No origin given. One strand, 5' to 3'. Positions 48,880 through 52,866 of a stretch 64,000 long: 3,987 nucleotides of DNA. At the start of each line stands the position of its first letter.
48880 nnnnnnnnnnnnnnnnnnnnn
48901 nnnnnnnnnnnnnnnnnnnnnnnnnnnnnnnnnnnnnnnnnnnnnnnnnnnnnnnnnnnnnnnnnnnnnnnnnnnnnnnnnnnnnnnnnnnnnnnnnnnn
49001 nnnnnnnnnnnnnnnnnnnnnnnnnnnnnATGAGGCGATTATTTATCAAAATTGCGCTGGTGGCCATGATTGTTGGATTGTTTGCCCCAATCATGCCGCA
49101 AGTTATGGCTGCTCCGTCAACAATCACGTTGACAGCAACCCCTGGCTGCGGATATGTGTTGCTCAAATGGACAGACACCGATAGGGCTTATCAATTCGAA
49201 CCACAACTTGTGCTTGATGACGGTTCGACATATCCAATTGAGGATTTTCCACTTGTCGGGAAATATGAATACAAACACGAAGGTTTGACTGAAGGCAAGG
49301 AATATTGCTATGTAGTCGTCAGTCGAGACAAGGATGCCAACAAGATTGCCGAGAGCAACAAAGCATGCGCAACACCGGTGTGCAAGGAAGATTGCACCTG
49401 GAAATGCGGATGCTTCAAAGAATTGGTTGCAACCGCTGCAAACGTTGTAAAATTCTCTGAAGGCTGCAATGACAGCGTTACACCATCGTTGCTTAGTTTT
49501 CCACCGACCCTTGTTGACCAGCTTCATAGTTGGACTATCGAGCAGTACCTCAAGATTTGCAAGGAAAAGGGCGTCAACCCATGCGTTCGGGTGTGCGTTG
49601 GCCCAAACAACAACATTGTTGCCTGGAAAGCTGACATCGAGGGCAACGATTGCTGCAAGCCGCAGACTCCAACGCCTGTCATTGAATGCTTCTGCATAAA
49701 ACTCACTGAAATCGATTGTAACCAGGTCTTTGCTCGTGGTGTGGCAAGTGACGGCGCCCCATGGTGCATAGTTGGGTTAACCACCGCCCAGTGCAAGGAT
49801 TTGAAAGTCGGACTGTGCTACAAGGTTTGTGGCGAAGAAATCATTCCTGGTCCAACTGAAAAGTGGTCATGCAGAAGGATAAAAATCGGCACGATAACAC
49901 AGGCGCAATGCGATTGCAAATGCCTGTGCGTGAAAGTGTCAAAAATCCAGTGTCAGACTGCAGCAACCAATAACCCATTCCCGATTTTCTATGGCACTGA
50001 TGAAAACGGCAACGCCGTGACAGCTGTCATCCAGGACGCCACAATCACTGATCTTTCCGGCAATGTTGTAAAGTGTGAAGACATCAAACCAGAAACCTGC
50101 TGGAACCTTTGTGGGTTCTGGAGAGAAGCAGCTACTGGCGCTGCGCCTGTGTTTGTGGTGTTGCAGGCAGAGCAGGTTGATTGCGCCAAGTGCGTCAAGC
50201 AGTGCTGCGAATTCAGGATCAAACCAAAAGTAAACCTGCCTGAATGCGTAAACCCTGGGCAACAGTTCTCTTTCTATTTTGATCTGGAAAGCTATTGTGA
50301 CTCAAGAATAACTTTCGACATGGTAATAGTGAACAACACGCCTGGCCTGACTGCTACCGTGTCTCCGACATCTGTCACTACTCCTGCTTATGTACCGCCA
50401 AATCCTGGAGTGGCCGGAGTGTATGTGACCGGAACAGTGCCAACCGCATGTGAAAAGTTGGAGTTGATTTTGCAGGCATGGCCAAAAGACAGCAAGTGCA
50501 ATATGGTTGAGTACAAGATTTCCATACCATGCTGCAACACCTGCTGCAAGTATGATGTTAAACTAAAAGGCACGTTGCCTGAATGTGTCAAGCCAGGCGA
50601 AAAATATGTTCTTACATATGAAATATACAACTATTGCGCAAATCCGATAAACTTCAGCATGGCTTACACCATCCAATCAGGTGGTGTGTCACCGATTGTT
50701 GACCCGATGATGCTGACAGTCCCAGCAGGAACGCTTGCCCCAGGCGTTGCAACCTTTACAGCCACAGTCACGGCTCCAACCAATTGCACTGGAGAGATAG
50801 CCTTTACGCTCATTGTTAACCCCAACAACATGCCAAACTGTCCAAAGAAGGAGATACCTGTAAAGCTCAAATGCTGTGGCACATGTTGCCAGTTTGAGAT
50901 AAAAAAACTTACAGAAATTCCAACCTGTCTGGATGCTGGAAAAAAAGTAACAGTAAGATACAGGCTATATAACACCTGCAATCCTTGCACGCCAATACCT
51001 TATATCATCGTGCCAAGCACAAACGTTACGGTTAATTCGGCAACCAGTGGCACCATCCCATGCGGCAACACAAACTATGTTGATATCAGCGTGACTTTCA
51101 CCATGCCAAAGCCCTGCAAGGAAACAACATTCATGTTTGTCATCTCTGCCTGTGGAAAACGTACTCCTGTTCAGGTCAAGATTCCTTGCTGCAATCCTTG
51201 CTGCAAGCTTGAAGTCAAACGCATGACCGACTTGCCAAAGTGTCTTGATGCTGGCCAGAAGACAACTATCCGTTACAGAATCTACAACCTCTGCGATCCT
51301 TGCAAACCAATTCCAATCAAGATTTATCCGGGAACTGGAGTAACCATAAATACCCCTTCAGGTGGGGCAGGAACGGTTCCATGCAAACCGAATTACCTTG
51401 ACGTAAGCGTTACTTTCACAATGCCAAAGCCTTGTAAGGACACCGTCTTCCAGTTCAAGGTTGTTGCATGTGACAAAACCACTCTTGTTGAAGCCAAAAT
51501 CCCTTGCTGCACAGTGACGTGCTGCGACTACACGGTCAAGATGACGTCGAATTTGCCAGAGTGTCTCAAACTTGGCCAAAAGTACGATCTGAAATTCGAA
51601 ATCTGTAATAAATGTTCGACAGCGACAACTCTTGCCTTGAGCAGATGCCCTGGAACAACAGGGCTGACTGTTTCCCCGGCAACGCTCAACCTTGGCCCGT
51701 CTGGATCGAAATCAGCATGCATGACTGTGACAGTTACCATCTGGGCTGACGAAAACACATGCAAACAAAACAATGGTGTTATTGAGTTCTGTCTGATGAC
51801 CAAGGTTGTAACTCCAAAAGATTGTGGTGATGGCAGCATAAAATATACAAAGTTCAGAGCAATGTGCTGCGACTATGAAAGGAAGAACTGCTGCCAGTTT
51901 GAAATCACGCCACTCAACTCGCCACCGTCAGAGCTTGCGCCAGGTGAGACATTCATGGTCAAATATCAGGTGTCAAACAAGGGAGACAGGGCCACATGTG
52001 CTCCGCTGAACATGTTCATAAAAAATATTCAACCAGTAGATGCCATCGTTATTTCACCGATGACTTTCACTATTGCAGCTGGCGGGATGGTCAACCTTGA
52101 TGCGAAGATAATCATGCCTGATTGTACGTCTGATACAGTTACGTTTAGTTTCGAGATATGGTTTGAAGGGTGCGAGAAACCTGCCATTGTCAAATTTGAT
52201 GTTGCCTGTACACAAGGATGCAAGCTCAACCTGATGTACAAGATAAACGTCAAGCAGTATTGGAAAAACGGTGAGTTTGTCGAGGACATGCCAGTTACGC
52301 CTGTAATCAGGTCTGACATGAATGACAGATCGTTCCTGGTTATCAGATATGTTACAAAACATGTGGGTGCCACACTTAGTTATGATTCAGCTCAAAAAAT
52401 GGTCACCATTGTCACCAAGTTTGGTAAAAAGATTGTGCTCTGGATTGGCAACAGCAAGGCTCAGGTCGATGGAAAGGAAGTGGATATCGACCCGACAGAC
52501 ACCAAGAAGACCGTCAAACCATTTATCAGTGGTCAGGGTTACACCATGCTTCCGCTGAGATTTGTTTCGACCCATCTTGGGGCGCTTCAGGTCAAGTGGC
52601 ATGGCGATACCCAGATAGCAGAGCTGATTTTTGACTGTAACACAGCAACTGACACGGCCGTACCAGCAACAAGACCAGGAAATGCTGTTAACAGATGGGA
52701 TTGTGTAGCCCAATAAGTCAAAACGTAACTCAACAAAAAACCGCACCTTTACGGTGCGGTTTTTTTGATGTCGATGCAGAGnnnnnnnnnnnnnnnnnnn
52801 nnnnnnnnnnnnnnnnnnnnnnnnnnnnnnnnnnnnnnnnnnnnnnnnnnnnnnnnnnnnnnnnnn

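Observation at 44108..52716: Two adjacent giant secreted proteins built from an undescribed ~110-aa module that starts with vicinal cysteines (CC[DE][FY] or CCxxCC)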

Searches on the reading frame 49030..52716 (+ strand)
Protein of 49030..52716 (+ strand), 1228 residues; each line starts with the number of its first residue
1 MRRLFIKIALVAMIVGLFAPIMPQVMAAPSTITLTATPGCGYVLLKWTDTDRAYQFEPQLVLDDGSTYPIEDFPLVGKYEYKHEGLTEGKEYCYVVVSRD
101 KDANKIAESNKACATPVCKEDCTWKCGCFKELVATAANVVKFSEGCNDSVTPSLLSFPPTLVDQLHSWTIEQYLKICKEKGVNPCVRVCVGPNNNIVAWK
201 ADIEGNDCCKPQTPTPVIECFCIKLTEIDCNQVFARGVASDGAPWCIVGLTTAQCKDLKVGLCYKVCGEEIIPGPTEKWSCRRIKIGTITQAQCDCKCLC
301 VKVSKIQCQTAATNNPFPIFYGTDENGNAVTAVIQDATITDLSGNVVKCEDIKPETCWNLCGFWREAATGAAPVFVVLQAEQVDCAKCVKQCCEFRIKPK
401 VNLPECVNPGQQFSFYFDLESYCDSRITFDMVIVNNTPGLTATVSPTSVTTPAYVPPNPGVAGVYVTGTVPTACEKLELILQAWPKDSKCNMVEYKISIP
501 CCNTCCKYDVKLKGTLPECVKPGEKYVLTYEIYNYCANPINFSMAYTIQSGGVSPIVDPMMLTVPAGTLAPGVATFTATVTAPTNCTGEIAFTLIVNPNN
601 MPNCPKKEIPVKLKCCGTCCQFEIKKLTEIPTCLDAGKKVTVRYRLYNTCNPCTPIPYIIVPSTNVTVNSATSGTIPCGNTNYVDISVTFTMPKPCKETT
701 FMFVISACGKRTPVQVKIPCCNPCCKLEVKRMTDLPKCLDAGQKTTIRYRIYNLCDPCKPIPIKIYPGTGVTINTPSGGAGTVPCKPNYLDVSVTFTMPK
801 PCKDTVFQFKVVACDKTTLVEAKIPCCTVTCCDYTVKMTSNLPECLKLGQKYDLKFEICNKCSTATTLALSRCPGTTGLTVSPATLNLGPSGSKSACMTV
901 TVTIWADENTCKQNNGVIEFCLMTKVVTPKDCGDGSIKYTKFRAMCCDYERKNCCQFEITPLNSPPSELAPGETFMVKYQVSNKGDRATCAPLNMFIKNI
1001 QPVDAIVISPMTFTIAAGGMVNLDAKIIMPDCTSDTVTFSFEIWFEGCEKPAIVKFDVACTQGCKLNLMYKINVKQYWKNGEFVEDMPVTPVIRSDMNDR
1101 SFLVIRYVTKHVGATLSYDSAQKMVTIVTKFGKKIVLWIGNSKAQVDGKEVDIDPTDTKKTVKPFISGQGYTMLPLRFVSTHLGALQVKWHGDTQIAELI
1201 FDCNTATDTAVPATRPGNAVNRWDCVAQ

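Call 3: search_protein_families(library=pfam, proteins=[window:49030-52716:+], max_evalue=1)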
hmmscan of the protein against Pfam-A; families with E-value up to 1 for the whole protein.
window:49030-52716:+ (1228 aa): 6 families
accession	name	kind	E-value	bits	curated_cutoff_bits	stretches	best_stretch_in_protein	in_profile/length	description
PF07833.16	Cu_amine_oxidN1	-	5.5e-18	65.3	24.2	1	1080-1195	3-104/108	Copper amine oxidase N-terminal domain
PF00207.28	A2M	-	0.00034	20.8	21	0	512-543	58-89/92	Alpha-2-macroglobulin family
PF07705.17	CARDB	-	0.00037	21.1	22.7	1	962-1030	8-72/101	CARDB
PF18998.6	Flg_new_2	-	0.008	16.6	23.6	1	30-52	23-45/73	Divergent InlB B-repeat domain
PF08522.16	BT_3987-like_N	-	0.19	12.8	25.9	0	654-692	64-98/120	BT_3987-like, N-terminal domain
PF23619.1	Ig_VWA7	-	0.26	12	27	0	962-986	5-29/104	VWA7 Ig-like domain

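Call 4: search_protein_families(library=ncbifam, proteins=[window:49030-52716:+], max_evalue=1)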
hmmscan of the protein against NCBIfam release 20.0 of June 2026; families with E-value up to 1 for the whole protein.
window:49030-52716:+ (1228 aa): 1 family
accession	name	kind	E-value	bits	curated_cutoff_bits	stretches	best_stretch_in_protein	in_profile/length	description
NF041740.1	choice_anch_T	equivalog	0.0082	15.3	70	1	520-589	41-109/259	choice-of-anchor T family protein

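Call 7: find_homologous_proteins(query=window:49030-52716:+, max_evalue=0.00001)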
Query window:49030-52716:+ (1228 aa): 7 proteins with E <= 0.00001 among 8000 candidates.
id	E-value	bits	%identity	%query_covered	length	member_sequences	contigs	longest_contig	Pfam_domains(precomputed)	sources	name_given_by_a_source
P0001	0.0e+0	2791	92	70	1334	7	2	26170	PF07833.17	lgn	-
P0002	0.0e+0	2595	89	100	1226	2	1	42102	PF07833.17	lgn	-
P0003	0.0e+0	2470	66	85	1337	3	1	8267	PF00207.29,PF07833.17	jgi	jgi:hypothetical protein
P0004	0.0e+0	2239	61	85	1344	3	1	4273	PF07833.17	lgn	-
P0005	0.0e+0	1864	51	83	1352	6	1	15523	PF07833.17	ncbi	-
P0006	0.0e+0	1742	51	73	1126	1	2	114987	PF07833.17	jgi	jgi:hypothetical protein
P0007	0.0e+0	1211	61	71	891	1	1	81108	-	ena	-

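Call 8: find_related_loci(query=window:49030-52716:+, collection=genome_contigs, flank=10000)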
Query window:49030-52716:+ (1228 aa) in genome_contigs; peptide patterns used: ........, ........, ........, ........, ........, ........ (x = any residue, [..] = any of these).
35 stretches matched a pattern, but none encodes a relative of the query by tblastn (E <= 1e-3).

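Call 10: find_encoding_contigs(protein=P0005, flank=10000, max_places=3)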
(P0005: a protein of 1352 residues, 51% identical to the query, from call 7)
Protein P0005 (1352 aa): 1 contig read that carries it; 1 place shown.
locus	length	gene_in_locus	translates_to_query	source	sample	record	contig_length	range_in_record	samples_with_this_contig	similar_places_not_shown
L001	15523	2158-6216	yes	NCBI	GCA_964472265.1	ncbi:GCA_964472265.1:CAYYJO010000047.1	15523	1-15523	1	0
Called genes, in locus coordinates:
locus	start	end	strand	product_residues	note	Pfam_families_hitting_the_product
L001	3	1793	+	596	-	?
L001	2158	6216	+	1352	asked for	PF07833:Cu_amine_oxidN1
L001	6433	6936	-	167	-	-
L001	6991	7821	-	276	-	PF01149:Fapy_DNA_glyco (weak), PF06831:H2TH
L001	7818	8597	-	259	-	-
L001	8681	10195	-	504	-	-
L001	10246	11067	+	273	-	PF01636:APH, PF26324:HopBF1_kinase (weak)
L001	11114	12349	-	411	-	PF00909:Ammonium_transp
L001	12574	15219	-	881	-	PF00690:Cation_ATPase_N, PF00122:E1-E2_ATPase, PF00702:Hydrolase, PF13246:Cation_ATPase, PF00689:Cation_ATPase_C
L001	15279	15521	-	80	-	?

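Call 11: find_encoding_contigs(protein=P0006, flank=10000, max_places=3)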
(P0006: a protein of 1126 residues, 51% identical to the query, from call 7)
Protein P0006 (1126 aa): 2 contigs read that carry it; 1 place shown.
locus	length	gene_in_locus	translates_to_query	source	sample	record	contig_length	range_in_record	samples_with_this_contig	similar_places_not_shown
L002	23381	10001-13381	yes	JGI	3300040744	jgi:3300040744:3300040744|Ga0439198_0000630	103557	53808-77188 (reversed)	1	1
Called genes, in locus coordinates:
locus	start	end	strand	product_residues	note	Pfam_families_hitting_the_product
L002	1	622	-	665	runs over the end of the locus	-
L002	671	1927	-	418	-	PF07690:MFS_1, PF13347:MFS_2 (weak), PF07690:MFS_1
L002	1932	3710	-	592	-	-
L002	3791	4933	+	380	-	PF13623:SurA_N_2, PF13624:SurA_N_3, PF13616:Rotamase_3 (weak), PF00639:Rotamase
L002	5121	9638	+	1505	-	PF06030:WxLIP_PGBD (faint), PF07833:Cu_amine_oxidN1, PF06280:fn3_5 (faint), PF11614:FixG_C (faint), PF22076:Cep192_D6 (faint), PF23619:Ig_VWA7 (faint)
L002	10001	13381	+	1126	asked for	PF07833:Cu_amine_oxidN1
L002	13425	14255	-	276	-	PF06831:H2TH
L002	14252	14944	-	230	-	-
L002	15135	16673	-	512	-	-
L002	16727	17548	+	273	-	PF01636:APH, PF26324:HopBF1_kinase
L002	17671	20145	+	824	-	PF03572:Peptidase_S41 (faint)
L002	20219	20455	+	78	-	-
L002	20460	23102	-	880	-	PF00690:Cation_ATPase_N, PF00122:E1-E2_ATPase, PF00702:Hydrolase, PF13246:Cation_ATPase, PF00689:Cation_ATPase_C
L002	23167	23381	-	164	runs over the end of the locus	PF00072:Response_reg (weak)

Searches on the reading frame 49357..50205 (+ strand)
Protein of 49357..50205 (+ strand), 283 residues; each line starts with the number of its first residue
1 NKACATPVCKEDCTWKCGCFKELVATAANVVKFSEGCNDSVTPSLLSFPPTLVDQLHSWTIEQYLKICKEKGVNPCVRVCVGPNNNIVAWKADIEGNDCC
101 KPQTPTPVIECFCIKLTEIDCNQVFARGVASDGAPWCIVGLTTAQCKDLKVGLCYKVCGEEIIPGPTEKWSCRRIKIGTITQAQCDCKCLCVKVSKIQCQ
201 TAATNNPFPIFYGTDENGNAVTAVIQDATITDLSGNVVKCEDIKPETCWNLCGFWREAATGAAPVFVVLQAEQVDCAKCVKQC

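Call 55: predict_structure(alignment_id=A3)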
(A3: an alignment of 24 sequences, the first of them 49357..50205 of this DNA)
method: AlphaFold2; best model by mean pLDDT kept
length: 283 residues; sequences in the alignment: 24
mean_pLDDT: 87.9   pTM: 0.51
mean pLDDT of the five models: 87.9, 86.6, 86.4, 86.2, 85.2
residues with pLDDT >= 90: 191; 70-90: 63; 50-70: 21; < 50: 8
segments of 3 or more residues with pLDDT < 50: 1-6
pLDDT, mean of each block of 10 residues (from residue 1): 45 89 94 94 96 94 96 94 95 77 68 92 95 89 97 92 86 94 84 94 79 95 86 94 95 82 88 90 44
secondary structure, 60 per line:
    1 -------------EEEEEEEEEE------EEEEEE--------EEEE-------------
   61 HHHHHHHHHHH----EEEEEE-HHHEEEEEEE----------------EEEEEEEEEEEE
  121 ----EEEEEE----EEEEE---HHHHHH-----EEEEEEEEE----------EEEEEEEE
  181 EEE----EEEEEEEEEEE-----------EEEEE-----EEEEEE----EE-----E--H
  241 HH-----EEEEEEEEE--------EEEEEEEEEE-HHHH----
elements in order: E14-23 E30-35 E44-47 H61-71 E76-81 E86-92 E109-120 E125-130 E135-139 H143-148 E154-162 E173-183 E188-198 E210-214 E220-225 E248-256 E265-274 H276-279

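Call 73: search_solved_structures(query=A3, max_evalue=1)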
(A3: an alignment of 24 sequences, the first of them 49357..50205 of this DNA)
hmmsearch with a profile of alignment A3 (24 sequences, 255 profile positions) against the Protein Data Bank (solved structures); distinct sequences matched with E-value up to 1: 14.
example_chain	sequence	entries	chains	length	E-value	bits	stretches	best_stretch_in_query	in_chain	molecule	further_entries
6i38_A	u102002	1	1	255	0.00012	24.9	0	115-140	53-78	nv2Pizza6-AYW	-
6i37_A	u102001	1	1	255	0.00013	24.7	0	115-140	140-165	nv1Pizza6-AYW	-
6i3b_A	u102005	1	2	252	0.00037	23.3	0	115-140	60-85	cPizza6-AYW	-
6f0q_A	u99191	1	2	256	0.00051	22.8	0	115-140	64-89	Pizza6-AYW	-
6i3a_A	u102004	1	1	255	0.00096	21.9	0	115-141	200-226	v22Pizza6-AYW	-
6i39_A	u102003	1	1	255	0.0022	20.7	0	115-140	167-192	v31Pizza6-AYW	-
6f0s_A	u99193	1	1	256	0.0078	18.9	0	115-141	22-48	Pizza6-SYW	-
7zph_A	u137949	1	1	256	0.026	17.2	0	115-142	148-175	Pizza6-TNK-RSH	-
7zcj_A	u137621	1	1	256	0.028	17.1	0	115-141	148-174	Pizza6-TNH-TSH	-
7zqg_A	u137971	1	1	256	0.04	16.6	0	115-141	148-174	Pizza6-KSH-TSH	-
7zq2_A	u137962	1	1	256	0.042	16.5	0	115-141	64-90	Pizza6-RSH-TSH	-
7zpw_A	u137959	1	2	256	0.051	16.2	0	115-141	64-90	Pizza6-TSK-TSH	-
7zpz_A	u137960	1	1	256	0.053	16.2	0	115-141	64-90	Pizza6-TSR-TSH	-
5tzn_A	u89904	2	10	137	0.2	14.3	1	103-201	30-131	Killer cell lectin-like receptor subfamily B member 1B allele B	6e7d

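Call 80: find_homologous_proteins(query=A3, max_evalue=0.001)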
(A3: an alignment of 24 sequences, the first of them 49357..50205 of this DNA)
Query A3 (24 sequences): 1818 candidates shared short words with the query, none scored E <= 0.001.
